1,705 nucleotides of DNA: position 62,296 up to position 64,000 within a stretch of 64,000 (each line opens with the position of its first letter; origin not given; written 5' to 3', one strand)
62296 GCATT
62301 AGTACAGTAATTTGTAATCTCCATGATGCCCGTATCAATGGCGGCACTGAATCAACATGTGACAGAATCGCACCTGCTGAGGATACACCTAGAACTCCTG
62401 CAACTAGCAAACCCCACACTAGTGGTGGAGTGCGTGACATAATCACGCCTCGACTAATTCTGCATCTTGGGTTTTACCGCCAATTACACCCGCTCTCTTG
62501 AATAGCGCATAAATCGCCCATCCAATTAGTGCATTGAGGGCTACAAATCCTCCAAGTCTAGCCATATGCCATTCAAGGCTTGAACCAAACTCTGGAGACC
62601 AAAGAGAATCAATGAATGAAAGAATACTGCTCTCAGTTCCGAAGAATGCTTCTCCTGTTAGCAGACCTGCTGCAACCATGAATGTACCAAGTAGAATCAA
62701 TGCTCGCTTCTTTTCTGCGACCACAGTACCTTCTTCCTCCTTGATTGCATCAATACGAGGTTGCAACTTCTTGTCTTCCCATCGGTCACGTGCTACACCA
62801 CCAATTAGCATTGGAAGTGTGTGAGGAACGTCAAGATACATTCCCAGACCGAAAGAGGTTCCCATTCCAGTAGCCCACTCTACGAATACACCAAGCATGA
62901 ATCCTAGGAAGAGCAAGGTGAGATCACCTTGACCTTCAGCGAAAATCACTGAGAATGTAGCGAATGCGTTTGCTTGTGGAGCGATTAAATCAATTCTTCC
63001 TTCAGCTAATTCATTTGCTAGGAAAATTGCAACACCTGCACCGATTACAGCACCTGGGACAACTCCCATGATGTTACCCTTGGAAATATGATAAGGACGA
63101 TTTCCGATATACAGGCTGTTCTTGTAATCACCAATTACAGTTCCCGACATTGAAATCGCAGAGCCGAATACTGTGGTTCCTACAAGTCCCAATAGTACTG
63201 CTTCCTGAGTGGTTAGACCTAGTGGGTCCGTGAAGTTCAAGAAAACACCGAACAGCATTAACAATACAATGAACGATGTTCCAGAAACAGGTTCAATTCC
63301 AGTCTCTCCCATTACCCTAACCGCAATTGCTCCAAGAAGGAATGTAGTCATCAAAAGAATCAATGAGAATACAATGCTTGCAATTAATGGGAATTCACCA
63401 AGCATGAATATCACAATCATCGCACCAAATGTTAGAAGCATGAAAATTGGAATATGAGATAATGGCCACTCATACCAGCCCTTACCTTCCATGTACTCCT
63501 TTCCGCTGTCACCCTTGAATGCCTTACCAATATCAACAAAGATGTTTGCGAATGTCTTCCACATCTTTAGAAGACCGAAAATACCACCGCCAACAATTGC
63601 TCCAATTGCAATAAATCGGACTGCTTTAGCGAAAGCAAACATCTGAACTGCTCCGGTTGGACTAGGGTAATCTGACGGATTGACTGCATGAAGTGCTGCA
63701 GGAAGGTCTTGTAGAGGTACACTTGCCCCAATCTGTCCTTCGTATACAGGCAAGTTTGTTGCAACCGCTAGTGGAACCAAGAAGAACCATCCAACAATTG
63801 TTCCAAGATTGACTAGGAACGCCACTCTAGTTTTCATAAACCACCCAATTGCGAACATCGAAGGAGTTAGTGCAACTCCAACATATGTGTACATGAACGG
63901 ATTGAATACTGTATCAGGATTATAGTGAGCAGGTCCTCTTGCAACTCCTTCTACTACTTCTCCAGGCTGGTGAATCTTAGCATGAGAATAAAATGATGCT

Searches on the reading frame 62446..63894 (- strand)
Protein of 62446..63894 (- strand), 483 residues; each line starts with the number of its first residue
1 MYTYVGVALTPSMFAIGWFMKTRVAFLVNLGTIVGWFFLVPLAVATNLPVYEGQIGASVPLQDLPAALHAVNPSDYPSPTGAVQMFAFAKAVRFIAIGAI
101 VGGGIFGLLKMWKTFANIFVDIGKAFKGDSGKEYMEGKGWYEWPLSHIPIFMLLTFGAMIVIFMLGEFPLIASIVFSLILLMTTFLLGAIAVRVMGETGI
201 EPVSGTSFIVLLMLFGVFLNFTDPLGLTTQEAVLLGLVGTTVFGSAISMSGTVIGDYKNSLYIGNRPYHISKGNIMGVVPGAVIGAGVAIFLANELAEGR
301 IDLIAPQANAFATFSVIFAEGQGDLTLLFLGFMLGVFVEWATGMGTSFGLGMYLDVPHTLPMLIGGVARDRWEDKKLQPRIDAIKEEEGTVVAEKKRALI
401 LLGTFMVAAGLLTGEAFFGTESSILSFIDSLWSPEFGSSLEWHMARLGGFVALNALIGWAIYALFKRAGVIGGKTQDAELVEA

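Call 76: search_protein_families(library=pfam, proteins=[window:62446-63894:-], max_evalue=0.00001)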
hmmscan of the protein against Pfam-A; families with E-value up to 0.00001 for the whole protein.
window:62446-63894:- (483 aa): 1 family
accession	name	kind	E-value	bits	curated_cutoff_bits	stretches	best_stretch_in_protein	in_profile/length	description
PF03169.20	OPT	-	4.9e-22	78.8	25.8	1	8-419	218-616/623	OPT oligopeptide transporter protein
